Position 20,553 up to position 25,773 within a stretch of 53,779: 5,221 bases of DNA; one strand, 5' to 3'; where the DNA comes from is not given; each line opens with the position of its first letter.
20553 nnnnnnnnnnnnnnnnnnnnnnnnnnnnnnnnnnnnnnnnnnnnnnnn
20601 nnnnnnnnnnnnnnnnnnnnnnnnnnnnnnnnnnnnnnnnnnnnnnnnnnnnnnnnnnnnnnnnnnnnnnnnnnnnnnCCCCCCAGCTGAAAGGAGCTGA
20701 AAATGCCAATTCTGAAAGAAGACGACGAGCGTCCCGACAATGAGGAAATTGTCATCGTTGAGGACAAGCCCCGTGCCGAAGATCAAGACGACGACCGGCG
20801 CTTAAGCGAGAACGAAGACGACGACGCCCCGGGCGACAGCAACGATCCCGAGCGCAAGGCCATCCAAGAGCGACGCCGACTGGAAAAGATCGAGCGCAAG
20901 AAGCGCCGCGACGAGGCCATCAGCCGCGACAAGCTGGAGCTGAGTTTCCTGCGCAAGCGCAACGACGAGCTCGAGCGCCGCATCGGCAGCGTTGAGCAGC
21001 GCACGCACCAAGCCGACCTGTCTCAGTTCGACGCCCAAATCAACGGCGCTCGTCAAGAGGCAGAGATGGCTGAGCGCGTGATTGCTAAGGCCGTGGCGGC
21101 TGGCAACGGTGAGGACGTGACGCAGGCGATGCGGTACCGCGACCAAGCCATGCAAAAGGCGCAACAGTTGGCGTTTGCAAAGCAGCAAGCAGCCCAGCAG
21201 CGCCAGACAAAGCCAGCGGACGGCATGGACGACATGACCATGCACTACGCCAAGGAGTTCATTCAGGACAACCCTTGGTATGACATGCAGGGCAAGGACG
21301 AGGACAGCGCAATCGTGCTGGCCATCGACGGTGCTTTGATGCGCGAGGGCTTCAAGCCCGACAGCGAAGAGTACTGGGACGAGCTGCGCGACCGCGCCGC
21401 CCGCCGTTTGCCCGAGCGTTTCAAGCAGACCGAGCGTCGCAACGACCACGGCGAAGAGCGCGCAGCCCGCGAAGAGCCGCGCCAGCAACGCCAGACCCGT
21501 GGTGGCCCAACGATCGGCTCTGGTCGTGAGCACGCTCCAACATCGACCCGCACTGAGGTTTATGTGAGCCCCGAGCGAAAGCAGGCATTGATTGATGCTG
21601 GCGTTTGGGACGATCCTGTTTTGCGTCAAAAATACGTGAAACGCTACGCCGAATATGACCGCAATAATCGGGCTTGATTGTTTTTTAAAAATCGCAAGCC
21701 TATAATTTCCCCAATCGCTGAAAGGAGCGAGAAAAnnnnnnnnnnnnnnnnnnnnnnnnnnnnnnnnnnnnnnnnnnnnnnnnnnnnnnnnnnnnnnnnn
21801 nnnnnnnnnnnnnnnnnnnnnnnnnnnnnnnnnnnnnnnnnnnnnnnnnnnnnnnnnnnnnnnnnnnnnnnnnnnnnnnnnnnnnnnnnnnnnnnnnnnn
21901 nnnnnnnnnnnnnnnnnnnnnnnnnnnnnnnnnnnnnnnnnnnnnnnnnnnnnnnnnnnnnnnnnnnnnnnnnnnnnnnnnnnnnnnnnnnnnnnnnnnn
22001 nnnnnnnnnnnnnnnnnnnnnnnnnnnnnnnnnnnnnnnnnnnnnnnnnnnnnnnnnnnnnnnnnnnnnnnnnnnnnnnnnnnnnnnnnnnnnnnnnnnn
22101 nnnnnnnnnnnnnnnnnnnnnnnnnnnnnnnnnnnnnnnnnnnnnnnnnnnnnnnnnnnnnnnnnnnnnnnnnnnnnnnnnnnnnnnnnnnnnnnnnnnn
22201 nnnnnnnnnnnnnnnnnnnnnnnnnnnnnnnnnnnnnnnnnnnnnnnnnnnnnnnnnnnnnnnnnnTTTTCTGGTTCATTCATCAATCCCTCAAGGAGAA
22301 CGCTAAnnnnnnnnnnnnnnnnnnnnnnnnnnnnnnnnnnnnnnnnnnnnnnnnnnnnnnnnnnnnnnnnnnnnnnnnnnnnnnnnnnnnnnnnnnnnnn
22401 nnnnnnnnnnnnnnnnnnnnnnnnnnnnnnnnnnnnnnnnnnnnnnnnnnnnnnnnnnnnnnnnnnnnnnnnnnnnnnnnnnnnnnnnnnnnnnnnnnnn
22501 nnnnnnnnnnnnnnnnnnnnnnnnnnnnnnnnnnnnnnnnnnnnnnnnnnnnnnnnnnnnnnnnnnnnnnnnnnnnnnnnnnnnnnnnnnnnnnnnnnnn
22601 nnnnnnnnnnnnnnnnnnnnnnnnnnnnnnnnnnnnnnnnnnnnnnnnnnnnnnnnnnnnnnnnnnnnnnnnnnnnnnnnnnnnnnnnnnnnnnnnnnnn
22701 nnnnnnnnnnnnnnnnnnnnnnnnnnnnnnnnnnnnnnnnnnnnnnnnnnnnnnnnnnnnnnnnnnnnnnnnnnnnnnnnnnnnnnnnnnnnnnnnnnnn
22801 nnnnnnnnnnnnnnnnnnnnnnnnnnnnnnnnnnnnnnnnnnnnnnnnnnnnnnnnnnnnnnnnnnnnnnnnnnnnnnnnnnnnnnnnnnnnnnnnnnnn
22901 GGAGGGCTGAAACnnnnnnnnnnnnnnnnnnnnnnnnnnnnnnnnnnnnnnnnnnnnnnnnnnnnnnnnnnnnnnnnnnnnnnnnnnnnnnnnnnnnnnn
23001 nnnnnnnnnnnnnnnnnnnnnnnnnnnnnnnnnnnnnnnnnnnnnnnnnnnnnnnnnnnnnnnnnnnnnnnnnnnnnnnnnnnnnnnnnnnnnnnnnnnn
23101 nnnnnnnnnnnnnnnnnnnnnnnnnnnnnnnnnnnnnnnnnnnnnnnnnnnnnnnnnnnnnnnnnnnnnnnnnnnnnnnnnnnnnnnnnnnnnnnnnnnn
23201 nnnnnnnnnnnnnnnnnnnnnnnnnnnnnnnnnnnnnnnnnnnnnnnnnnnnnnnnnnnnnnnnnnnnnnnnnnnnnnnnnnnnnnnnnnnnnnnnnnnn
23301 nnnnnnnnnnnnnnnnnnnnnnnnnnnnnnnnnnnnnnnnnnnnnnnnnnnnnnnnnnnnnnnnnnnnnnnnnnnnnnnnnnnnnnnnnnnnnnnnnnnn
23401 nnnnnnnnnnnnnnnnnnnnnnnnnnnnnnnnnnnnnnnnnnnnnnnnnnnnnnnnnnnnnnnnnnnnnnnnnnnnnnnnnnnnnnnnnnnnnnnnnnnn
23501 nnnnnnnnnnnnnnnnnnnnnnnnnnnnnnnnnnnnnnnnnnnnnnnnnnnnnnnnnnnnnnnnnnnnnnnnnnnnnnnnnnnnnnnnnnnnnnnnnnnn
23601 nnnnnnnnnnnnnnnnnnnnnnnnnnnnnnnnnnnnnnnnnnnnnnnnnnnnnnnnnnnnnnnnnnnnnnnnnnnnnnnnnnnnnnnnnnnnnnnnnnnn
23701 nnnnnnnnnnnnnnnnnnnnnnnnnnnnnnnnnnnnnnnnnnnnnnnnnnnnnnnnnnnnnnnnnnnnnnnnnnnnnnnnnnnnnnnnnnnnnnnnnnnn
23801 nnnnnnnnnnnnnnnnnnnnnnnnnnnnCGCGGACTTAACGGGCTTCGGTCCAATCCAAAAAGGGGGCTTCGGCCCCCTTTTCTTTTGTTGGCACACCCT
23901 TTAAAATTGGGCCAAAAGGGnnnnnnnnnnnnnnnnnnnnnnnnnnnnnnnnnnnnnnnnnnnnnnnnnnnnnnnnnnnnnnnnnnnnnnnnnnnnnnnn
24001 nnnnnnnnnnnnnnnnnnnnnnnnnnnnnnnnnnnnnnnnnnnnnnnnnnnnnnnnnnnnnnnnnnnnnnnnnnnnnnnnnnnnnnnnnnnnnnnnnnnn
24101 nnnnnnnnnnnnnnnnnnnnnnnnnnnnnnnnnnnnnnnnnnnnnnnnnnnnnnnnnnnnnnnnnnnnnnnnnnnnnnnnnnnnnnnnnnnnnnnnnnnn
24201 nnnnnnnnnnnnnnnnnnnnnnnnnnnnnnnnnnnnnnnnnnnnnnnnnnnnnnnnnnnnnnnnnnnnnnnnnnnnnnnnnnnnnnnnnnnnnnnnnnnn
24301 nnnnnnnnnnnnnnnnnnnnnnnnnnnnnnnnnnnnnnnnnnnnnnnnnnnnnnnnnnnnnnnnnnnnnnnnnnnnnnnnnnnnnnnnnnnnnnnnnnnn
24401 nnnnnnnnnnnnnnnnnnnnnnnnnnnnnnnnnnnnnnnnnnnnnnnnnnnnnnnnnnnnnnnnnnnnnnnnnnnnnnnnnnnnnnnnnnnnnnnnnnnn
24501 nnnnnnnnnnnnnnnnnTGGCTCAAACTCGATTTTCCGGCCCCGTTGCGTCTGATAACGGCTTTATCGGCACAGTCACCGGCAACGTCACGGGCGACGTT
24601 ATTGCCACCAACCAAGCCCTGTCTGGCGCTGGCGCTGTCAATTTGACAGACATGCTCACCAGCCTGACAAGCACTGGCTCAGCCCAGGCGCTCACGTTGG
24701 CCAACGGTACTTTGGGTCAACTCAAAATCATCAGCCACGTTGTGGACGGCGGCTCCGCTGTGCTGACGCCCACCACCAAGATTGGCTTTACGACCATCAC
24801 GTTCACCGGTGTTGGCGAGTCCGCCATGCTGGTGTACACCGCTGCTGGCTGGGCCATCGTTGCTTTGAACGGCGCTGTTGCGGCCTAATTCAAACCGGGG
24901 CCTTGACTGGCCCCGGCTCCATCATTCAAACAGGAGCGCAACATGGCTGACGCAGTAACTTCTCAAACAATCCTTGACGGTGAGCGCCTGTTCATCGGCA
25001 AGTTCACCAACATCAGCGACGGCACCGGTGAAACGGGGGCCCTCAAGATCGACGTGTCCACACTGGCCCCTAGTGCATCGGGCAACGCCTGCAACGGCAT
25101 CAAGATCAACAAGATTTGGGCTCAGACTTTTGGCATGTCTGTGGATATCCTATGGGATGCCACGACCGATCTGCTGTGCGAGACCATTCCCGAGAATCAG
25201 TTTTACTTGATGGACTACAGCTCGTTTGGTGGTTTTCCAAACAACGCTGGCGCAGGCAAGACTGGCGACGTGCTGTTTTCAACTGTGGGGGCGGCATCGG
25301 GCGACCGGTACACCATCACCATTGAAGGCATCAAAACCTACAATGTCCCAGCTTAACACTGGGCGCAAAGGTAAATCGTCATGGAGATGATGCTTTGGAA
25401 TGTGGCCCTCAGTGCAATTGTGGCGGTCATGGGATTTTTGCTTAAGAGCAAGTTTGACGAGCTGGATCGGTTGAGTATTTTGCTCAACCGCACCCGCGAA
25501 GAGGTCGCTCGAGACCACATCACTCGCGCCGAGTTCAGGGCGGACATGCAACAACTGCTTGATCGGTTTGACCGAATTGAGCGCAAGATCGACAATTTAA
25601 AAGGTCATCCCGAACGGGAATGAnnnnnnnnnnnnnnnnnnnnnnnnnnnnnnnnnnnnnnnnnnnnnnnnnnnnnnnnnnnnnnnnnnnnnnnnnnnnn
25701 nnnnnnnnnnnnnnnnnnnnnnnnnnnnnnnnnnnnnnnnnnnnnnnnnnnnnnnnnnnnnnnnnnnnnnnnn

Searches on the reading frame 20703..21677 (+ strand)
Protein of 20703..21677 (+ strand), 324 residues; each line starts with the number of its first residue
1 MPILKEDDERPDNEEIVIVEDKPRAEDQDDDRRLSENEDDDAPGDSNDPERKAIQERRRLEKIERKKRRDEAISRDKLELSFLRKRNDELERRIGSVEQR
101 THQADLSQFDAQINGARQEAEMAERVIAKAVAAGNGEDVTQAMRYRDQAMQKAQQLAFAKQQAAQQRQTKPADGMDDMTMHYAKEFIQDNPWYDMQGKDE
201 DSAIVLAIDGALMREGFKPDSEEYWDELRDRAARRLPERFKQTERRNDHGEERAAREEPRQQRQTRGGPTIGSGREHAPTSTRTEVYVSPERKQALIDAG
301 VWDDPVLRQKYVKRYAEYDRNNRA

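Call 6: search_protein_families(library=pfam, proteins=[window:20703-21677:+], max_evalue=0.01)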
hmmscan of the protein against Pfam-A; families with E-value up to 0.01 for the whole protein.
window:20703-21677:+ (324 aa): 0 families

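Call 8: search_protein_families(library=phrogs, proteins=[window:20703-21677:+], max_evalue=0.01)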
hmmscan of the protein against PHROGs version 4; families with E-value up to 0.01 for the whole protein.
window:20703-21677:+ (324 aa): 0 families

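Call 36: search_protein_families(library=pfam, proteins=[window:20703-21677:+], max_evalue=1)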
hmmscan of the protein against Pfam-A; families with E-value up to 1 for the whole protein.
window:20703-21677:+ (324 aa): 1 family
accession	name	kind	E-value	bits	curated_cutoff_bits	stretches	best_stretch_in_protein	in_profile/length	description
PF21563.3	Mcp40H-20_sensor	-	0.15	12.8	27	1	84-142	13-72/112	Methyl-accepting chemotaxis sensory transducer, class 40H, sensor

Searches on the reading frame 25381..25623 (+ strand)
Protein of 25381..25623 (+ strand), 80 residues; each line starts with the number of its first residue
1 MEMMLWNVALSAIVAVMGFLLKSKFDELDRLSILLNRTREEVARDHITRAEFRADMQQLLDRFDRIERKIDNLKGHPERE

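Call 36: search_protein_families(library=pfam, proteins=[window:25381-25623:+], max_evalue=1)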
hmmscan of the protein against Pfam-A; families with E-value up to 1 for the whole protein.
window:25381-25623:+ (80 aa): 2 families
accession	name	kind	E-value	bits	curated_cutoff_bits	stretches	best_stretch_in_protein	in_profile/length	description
PF11690.13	DUF3287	-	0.037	14.3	27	1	47-78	62-93/121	Protein of unknown function (DUF3287)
PF04210.18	MtrG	-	0.16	12.4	27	1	54-75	10-31/64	Tetrahydromethanopterin S-methyltransferase, subunit G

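Call 37: search_protein_families(library=phrogs, proteins=[window:25381-25623:+], max_evalue=0.1)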
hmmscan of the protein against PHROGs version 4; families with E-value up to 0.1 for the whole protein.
window:25381-25623:+ (80 aa): 7 families
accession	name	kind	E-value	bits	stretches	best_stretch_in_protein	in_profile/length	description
phrog_462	-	other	8e-07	30.2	1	3-75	11-95/101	lipoprotein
phrog_12220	-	unknown function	2.8e-06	28.4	1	8-73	8-72/89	-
phrog_7885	-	unknown function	0.00015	22.7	1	6-72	4-67/83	-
phrog_5553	-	unknown function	0.022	16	1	29-75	10-56/114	-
phrog_7090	-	unknown function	0.042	15.4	1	41-73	45-77/127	-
phrog_404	-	tail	0.066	14.3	1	8-75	23-94/118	minor tail protein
phrog_95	-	integration and excision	0.071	12.6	1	27-79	462-514/651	integrase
